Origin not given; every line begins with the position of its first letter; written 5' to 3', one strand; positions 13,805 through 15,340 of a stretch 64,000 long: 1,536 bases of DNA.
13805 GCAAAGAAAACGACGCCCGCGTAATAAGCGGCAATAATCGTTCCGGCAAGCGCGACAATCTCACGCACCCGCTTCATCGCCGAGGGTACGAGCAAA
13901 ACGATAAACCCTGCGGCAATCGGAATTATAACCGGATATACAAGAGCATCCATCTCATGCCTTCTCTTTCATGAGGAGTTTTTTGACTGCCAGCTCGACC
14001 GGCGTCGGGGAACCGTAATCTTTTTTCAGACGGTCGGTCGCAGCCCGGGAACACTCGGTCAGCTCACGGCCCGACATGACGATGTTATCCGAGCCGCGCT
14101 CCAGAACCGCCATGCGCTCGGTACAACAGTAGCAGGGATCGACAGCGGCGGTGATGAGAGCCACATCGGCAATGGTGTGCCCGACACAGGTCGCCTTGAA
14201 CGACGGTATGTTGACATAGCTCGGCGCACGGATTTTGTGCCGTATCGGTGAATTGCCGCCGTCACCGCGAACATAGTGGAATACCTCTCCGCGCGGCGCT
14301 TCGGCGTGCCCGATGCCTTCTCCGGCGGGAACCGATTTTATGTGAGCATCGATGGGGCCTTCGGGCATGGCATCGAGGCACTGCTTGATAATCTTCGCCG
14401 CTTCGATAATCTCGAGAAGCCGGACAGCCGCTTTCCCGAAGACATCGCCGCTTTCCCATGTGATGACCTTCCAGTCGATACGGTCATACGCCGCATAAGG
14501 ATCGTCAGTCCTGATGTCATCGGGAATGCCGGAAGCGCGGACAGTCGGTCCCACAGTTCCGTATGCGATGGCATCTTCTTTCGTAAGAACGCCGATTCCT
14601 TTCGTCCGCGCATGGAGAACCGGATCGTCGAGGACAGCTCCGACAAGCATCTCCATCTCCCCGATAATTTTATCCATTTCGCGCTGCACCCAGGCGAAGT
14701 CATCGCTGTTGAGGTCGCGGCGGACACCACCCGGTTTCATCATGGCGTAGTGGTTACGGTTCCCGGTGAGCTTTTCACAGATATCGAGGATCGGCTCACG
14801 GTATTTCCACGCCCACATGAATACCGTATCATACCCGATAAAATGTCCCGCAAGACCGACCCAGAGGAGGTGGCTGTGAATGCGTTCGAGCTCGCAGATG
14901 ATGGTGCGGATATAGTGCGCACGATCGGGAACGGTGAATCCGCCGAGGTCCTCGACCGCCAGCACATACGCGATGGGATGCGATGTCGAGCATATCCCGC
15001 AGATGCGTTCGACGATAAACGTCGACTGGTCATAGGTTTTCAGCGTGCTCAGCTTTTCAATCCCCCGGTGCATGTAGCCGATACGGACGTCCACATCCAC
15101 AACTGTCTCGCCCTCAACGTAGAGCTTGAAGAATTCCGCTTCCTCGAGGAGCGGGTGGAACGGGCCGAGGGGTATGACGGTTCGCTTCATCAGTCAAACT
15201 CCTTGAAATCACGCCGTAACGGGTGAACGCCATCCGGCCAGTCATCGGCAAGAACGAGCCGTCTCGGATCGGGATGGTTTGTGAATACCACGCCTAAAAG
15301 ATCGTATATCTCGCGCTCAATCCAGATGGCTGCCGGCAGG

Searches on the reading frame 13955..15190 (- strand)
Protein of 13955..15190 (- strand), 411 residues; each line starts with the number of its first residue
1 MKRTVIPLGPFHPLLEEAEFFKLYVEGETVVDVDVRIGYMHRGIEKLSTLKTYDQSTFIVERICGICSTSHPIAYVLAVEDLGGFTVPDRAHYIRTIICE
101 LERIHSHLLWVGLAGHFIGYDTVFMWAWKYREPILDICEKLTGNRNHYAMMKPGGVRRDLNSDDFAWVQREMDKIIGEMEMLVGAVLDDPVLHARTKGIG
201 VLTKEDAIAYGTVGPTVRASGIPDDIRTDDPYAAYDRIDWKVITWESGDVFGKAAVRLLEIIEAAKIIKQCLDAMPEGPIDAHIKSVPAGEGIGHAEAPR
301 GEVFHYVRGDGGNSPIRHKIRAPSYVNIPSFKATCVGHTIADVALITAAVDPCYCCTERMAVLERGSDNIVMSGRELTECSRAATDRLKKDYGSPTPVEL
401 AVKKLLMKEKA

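Call 4: search_protein_families(library=pfam, proteins=[window:13955-15190:-], max_evalue=0.001)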
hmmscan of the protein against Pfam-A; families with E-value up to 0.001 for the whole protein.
window:13955-15190:- (411 aa): 2 families
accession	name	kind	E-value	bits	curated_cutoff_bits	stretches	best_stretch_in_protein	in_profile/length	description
PF00346.24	Complex1_49kDa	-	3.2e-70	236.7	24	2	118-283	2-167/271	Respiratory-chain NADH dehydrogenase, 49 Kd subunit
PF00374.24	NiFeSe_Hases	-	5.1e-16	59.1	25.8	1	42-110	1-69/508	Nickel-dependent hydrogenase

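Call 5: search_protein_families(library=ncbifam, proteins=[window:13955-15190:-], max_evalue=0.001)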
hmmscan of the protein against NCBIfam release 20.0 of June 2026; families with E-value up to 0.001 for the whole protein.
window:13955-15190:- (411 aa): 15 families
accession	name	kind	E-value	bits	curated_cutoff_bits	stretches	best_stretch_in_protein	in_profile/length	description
NF004739.1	PRK06075.1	equivalog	6.2e-104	347.8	360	2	6-283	3-280/384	NADH-quinone oxidoreductase subunit D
TIGR01962.1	NuoD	equivalog_domain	1.7e-91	307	459.35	2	3-284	2-283/386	NADH dehydrogenase (quinone) subunit D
NF040602.1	F420_dehyd_FpoD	exception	4e-87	292.6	600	1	4-357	8-370/372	F420H2 dehydrogenase subunit FpoD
NF008974.0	PRK12322.1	equivalog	1.7e-76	257.6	522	1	5-352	8-359/366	NADH-quinone oxidoreductase subunit D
NF009808.0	PRK13292.1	equivalog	3.3e-71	240.2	1156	2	3-278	407-682/791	NADH-quinone oxidoreductase subunit B/C/D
NF008728.0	PRK11742.1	equivalog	4.8e-64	216.8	840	2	6-283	217-494/598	NADH-quinone oxidoreductase subunit C/D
NF005649.0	PRK07415.1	equivalog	8.1e-61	206.2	583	2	3-281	10-289/394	NAD(P)H-quinone oxidoreductase subunit H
TIGR03295.1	frhA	equivalog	5.5e-20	71.7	392.5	1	42-110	41-109/412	coenzyme F420 hydrogenase subunit alpha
NF033181.1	NiFeSe_hydrog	equivalog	1.1e-18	67.5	600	1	24-109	21-105/507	nickel-dependent hydrogenase large subunit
NF045518.1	H2_NiFeSe_large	exception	6.2e-17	61.6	780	1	22-110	19-106/485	NiFeSe hydrogenase large subunit HysA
NF041785.2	VhuA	equivalog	6.3e-15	54.6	800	1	30-110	28-107/418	F420-non-reducing hydrogenase Vhu subunit A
NF007778.0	PRK10467.1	equivalog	3.3e-13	48.8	969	1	34-109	31-106/567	hydrogenase 2 large subunit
NF040828.1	sulfhyd_ShyA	equivalog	1.3e-12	47.3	700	1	23-175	19-183/415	NAD(P)-dependent hydrogenase/sulfhydrogenase 2 subunit alpha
NF007550.0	PRK10170.1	equivalog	3e-12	45.7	1101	1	25-110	37-122/597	Ni/Fe-hydrogenase large subunit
NF040832.1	sulfhyd_HydA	equivalog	1e-05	24.9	880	1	24-132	22-132/426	NADPH-dependent hydrogenase/sulfhydrogenase 1 subunit alpha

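Call 6: find_encoding_contigs(protein=window:13955-15190:-, flank=10000, max_places=6)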
Protein window:13955-15190:- (411 aa): no gene with exactly this product is on record in the collection.

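Call 35: search_solved_structures(query=window:13955-15190:-, max_evalue=1e-10, show_alignments=0)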
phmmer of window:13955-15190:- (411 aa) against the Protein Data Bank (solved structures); distinct sequences matched with E-value up to 1e-10: 71 (the best 60 are shown).
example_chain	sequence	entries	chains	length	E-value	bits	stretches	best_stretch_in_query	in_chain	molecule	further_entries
6cfw_L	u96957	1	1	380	6.6e-86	291.8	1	6-359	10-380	Membrane-bound hydrogenase subunit alpha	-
7z0s_E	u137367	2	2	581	2.9e-85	289.7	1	2-375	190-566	Formate hydrogenlyase subunit 5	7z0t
2fug_4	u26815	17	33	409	2.4e-63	217.5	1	6-282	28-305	NADH-quinone oxidoreductase chain 4 | NADH-QUINONE OXIDOREDUCTASE SUBUNIT 4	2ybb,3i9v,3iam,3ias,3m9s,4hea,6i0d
7q5y_B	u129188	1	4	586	3.7e-62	213.6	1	5-284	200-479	NADH-quinone oxidoreductase subunit C/D 2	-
9iho_D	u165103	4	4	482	7.8e-61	209.2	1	6-283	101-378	NUCM (49 kDa) subunit of mitochondrial NADH:ubiquinone oxidoreductase (Complex I)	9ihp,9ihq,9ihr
6h8k_C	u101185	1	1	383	1.3e-57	198.6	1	6-282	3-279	NUCM protein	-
6gcs_C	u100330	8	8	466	1.6e-57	198.3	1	5-282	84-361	49-KDA PROTEIN (NUCM) | Subunit NUCM of NADH:Ubiquinone Oxidoreductase (Complex I) | NUCM protein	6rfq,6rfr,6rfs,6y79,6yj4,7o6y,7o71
8e9g_D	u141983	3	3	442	1.7e-57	198.2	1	3-285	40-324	NADH-quinone oxidoreductase subunit D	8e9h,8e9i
7b0n_D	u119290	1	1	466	1.1e-56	195.5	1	5-282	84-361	NUCM protein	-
6u8y_L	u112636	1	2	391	1.1e-55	192.2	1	8-354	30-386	NADH dehydrogenase subunit D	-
4wz7_C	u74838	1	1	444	2.7e-55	190.9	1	5-282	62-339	NUCM protein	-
7zm7_C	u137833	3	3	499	3e-55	190.8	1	5-282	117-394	NADH-ubiquinone oxidoreductase 49 kDa subunit-like protein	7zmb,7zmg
7arc_D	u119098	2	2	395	1.3e-54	188.7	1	5-282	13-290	ND7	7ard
8ba0_D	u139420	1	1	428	5.3e-54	186.7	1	5-282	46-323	Complex I-49kD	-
8b9z_D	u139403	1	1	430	5.4e-54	186.7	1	5-282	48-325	Complex I-49kD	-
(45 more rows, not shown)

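Call 42: find_homologous_proteins(query=window:13955-15190:-, max_evalue=1e-30)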
Query window:13955-15190:- (411 aa): 8000 proteins with E <= 1e-30 among 8000 candidates; the best 120 are listed.
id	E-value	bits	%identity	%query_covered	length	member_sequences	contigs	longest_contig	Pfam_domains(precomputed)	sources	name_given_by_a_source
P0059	4.5e-260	880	91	100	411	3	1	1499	PF00374.25,PF00346.25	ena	-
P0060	7.7e-252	853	87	99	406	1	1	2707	PF00374.25,PF00346.25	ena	-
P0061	9.3e-250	846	85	100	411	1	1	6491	PF00374.25,PF00346.25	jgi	-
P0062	1.3e-247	839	87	99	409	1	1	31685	PF00374.25,PF00346.25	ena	-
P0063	1.9e-247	839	86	99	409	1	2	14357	PF00374.25,PF00346.25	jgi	-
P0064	2.5e-247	838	85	99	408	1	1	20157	PF00374.25,PF00346.25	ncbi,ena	ncbi:Formate hydrogenlyase subunit 5 [subsurface metagenome]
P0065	1.5e-245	833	87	99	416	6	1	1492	PF00374.25,PF00346.25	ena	-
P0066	2.9e-244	828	86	99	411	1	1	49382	PF00374.25,PF00346.25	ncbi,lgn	-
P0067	3.5e-244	828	84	100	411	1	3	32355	PF00374.25,PF00346.25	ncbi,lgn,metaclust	metaclust:status=active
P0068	5.2e-244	828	87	99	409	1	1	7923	PF00374.25,PF00346.25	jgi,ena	-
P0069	1.2e-243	826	84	100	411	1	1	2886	PF00374.25,PF00346.25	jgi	-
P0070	3.5e-242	822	84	99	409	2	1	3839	PF00374.25,PF00346.25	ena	-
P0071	5.9e-242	821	83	100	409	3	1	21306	PF00374.25,PF00346.25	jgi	-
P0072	1.3e-241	820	84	100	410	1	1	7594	PF00374.25,PF00346.25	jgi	jgi:NADH-quinone oxidoreductase subunit D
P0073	8.1e-241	817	84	99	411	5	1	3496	PF00374.25,PF00346.25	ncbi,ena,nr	ncbi:MAG TPA: nickel-dependent hydrogenase large subunit [Anaerolineae bacterium]|nr:nickel-dependen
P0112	2.2e-186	638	68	97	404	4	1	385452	PF00374.25,PF00346.25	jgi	-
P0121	5.5e-182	623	65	96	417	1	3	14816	PF00374.25,PF00346.25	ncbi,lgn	-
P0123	2.4e-181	621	67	95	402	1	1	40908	PF00374.25,PF00346.25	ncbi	-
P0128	8.4e-181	619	64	100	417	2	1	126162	PF00374.25,PF00346.25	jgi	-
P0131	1.6e-180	618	66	95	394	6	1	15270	PF00374.25,PF00346.25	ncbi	-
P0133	2.2e-180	618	66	94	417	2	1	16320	PF00374.25,PF00346.25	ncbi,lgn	-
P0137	1.2e-179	615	65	95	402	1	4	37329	PF00374.25,PF00346.25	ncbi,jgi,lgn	-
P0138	1.5e-179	615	65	95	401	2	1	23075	PF00374.25,PF00346.25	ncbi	-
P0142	3.6e-179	614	66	91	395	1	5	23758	PF00374.25,PF00346.25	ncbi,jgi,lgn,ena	-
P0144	3.9e-179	614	65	97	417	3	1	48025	PF00374.25,PF00346.25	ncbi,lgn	-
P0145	4.5e-179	614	64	95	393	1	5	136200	PF00374.25,PF00346.25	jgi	-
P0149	8.7e-179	613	66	94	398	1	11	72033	PF00374.25,PF00346.25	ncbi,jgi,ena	-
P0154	2.5e-178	611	66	94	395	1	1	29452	PF00374.25,PF00346.25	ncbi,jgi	jgi:NADH-quinone oxidoreductase subunit D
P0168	1.2e-177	609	66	95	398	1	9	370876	PF00374.25,PF00346.25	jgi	-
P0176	3.7e-177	607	64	94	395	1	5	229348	PF00374.25,PF00346.25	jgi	-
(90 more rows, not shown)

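Call 43: find_encoding_contigs(protein=P0112, flank=10000, max_places=1)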
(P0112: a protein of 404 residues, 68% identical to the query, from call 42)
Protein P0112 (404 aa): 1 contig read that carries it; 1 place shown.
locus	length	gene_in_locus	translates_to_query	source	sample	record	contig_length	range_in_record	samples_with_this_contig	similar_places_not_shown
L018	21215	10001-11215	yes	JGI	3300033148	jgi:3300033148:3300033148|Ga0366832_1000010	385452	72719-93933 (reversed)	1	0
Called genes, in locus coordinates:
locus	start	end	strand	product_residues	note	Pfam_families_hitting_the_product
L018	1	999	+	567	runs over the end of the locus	PF01344:Kelch_1 (faint), PF07646:Kelch_2 (faint), PF13415:Beta-prop_FBX42 (faint), PF13418:Beta-prop_TYW4 (weak), PF24681:Kelch_KLHDC2_KLHL20_DRC7, PF24981:Beta-prop_ATRN-LZTR1 (faint), PF07250:Glyoxal_oxid_N (faint)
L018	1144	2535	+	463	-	PF13393:tRNA-synt_His, PF00587:tRNA-synt_2b, PF03129:HGTP_anticodon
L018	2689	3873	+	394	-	PF17785:PUA_3, PF02005:TRM (weak), PF10672:Methyltrans_SAM, PF02475:TRM5-TYW2_MTfase, PF03602:Cons_hypoth95, PF05175:MTS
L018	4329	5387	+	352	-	PF13187:Fer4_9 (faint), PF13237:Fer4_10 (faint), PF17179:Fer4_22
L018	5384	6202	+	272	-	PF00970:FAD_binding_6 (weak), PF00175:NAD_binding_1, PF10418:DHODB_Fe-S_bind (weak)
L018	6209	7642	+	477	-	PF04879:Molybdop_Fe4S4, PF00384:Molybdopterin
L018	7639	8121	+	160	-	PF13237:Fer4_10 (faint), PF13247:Fer4_11, PF12838:Fer4_7, PF13187:Fer4_9 (weak), PF14697:Fer4_21 (weak), PF25160:LdpA_Fe-S-bd (weak), PF12837:Fer4_6 (weak), PF00037:Fer4 (weak), +1 more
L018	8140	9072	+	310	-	PF00146:NADHdh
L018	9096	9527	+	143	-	PF01058:Oxidored_q6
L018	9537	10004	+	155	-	PF00329:Complex1_30kDa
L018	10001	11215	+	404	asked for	PF00374:NiFeSe_Hases, PF00346:Complex1_49kDa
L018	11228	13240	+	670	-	PF00662:Proton_antipo_N, PF00361:Proton_antipo_M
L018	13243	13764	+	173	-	PF13244:MbhD, PF00499:Oxidored_q3, PF20501:MbhE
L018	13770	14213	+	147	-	PF04039:MnhB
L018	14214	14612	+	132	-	PF00420:Oxidored_q2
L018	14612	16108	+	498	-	PF00662:Proton_antipo_N, PF10125:NADHdeh_related, PF00361:Proton_antipo_M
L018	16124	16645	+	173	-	PF01899:MNHE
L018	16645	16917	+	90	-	PF04066:MrpF_PhaF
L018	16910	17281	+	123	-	PF03334:PhaG_MnhG_YufB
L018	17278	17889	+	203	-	PF25160:LdpA_Fe-S-bd (faint), PF12797:Fer4_2 (faint), PF13237:Fer4_10 (faint), PF00037:Fer4 (weak), PF14697:Fer4_21 (weak), PF12838:Fer4_7, PF13187:Fer4_9 (weak)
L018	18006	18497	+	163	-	PF01750:HycI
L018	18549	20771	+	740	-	PF00890:FAD_binding_2 (weak), PF01134:GIDA (faint), PF12831:FAD_oxidored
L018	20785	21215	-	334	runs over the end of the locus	PF00586:AIRS, PF02769:AIRS_C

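Call 44: find_encoding_contigs(protein=P0128, flank=10000, max_places=1)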
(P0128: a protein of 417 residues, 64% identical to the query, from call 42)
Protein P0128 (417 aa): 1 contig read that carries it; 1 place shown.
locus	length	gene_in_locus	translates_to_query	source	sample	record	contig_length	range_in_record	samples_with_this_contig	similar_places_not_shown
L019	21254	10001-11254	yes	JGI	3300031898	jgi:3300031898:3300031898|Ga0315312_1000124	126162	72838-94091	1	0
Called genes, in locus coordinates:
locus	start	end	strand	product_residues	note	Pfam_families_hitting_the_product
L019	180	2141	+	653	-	PF17203:sCache_3_2 (faint), PF17202:sCache_3_3, PF17201:Cache_3-Cache_2, PF00672:HAMP, PF00512:HisKA, PF02518:HATPase_c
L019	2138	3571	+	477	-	PF00072:Response_reg, PF01078:Mg_chelatase (faint), PF00158:Sigma54_activat, PF14532:Sigma54_activ_2, PF07724:AAA_2, PF07728:AAA_5, PF25601:AAA_lid_14, PF02954:HTH_8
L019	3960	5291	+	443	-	PF00072:Response_reg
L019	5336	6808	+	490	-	PF00072:Response_reg, PF13187:Fer4_9 (faint), PF12838:Fer4_7 (faint), PF13183:Fer4_8 (weak), PF17179:Fer4_22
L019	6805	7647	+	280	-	PF00970:FAD_binding_6 (weak), PF00175:NAD_binding_1, PF10418:DHODB_Fe-S_bind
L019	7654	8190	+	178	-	PF12838:Fer4_7 (faint), PF13247:Fer4_11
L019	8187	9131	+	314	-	PF00146:NADHdh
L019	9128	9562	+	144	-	PF01058:Oxidored_q6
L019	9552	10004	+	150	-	PF00329:Complex1_30kDa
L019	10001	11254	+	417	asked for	PF00374:NiFeSe_Hases, PF00346:Complex1_49kDa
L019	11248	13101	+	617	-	PF00361:Proton_antipo_M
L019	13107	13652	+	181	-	PF13244:MbhD, PF20501:MbhE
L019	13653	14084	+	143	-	PF04039:MnhB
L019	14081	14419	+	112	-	PF00420:Oxidored_q2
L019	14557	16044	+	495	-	PF00662:Proton_antipo_N, PF10125:NADHdeh_related, PF00361:Proton_antipo_M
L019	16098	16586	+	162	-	PF01899:MNHE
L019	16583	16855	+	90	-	PF04066:MrpF_PhaF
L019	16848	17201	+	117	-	PF03334:PhaG_MnhG_YufB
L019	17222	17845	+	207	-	PF13183:Fer4_8 (faint), PF25160:LdpA_Fe-S-bd (faint), PF14697:Fer4_21 (faint), PF00037:Fer4, PF12797:Fer4_2 (faint), PF12837:Fer4_6 (weak), PF12838:Fer4_7, PF13187:Fer4_9, +1 more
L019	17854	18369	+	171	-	PF01750:HycI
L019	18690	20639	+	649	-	PF13450:NAD_binding_8, PF00037:Fer4 (weak), PF00037:Fer4, PF12797:Fer4_2 (weak), PF12838:Fer4_7, PF13187:Fer4_9, PF13237:Fer4_10, PF14697:Fer4_21, +10 more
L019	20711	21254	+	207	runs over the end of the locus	PF13183:Fer4_8, PF13187:Fer4_9 (weak), PF13534:Fer4_17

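Call 45: find_encoding_contigs(protein=P0168, flank=10000, max_places=1)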
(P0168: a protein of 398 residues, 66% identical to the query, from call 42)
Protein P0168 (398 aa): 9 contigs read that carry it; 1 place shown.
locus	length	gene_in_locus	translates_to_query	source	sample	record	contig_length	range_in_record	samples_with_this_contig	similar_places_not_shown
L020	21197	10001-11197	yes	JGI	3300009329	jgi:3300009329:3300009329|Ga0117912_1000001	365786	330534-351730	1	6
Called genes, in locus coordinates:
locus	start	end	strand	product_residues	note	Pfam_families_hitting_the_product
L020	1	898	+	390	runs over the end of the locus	PF00089:Trypsin, PF13365:Trypsin_2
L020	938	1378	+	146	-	-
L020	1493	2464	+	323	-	PF13353:Fer4_12, PF04055:Radical_SAM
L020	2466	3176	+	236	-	PF00535:Glycos_transf_2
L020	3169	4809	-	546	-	PF13231:PMT_2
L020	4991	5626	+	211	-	PF06971:Put_DNA-bind_N, PF02629:CoA_binding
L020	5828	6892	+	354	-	PF12838:Fer4_7 (faint), PF13187:Fer4_9 (faint), PF12797:Fer4_2 (faint), PF13237:Fer4_10 (faint), PF00037:Fer4 (faint), PF12798:Fer4_3 (faint), PF17179:Fer4_22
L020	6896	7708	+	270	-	PF00970:FAD_binding_6 (weak), PF00175:NAD_binding_1, PF10418:DHODB_Fe-S_bind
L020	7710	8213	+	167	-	PF12838:Fer4_7 (faint), PF13187:Fer4_9 (faint), PF13484:Fer4_16 (faint), PF13247:Fer4_11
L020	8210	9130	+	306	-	PF00146:NADHdh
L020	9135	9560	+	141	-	PF01058:Oxidored_q6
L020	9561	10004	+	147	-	PF00329:Complex1_30kDa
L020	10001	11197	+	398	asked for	PF00374:NiFeSe_Hases, PF00346:Complex1_49kDa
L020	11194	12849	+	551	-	PF00361:Proton_antipo_M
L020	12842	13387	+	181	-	PF13244:MbhD, PF20501:MbhE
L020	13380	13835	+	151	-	PF04039:MnhB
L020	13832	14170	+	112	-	PF00420:Oxidored_q2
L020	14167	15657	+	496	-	PF00662:Proton_antipo_N, PF10125:NADHdeh_related (weak), PF00361:Proton_antipo_M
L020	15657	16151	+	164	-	PF01899:MNHE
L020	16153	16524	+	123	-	PF04066:MrpF_PhaF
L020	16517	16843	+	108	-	PF03334:PhaG_MnhG_YufB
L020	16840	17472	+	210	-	PF12838:Fer4_7, PF14697:Fer4_21 (faint), PF00037:Fer4 (weak), PF13187:Fer4_9 (weak)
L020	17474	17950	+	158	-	PF01750:HycI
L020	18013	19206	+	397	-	PF17788:HypF_C, PF22521:HypF_C_2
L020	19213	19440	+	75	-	PF01455:HupF_HypC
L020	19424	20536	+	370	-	PF01924:HypD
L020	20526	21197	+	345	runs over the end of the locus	PF00586:AIRS, PF02769:AIRS_C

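Call 46: list_cluster_members(proteins=[P0149, P0142, P0137, P0154, P0144, P0133, P0131, P0123, P0121, P0138])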
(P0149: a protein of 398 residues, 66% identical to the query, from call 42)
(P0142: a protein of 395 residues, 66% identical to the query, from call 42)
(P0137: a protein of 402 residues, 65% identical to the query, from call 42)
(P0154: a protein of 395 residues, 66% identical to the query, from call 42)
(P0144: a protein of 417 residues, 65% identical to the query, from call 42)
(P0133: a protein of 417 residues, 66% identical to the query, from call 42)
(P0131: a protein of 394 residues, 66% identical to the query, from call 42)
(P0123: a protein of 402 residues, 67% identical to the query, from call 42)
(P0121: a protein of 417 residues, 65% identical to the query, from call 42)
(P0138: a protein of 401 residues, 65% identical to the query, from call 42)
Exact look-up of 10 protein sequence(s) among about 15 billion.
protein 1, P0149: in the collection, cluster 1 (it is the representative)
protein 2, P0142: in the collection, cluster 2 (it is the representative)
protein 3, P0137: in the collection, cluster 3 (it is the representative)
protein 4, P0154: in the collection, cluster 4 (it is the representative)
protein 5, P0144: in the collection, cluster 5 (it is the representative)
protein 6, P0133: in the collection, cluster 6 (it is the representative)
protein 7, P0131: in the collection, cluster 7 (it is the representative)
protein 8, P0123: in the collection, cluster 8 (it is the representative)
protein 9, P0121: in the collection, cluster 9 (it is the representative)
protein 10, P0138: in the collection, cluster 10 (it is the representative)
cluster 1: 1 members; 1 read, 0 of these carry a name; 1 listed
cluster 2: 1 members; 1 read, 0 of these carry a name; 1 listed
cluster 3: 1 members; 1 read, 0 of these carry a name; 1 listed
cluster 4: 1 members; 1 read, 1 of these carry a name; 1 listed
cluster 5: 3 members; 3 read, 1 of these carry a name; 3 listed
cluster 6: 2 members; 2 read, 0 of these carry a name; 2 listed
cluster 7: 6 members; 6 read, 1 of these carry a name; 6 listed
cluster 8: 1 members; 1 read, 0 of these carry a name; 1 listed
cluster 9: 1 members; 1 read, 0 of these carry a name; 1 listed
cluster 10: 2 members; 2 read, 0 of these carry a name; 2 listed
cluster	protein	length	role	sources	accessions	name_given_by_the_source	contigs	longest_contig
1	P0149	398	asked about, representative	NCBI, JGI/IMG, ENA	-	-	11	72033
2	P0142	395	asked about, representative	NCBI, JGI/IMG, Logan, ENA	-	-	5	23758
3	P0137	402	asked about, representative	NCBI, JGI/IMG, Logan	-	-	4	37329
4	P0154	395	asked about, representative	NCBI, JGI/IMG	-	NADH-quinone oxidoreductase subunit D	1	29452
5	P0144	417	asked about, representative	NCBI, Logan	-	-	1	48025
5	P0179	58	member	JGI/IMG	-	hypothetical protein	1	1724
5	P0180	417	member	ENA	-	-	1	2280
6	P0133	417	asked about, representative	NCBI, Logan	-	-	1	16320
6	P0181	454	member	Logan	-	-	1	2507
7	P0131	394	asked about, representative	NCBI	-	-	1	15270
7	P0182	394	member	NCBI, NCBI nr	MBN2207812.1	MAG: nickel-dependent hydrogenase large subunit [Candidatus Coatesbacteria bacterium] | nickel-dependent hydrogenase large subunit [Candidatus Coatesbacteria bacterium]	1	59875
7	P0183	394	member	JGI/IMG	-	-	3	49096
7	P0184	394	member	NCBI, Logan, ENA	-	-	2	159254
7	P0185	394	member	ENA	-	-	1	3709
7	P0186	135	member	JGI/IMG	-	-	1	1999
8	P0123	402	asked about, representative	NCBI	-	-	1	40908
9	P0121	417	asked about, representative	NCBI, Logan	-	-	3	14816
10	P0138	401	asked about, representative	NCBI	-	-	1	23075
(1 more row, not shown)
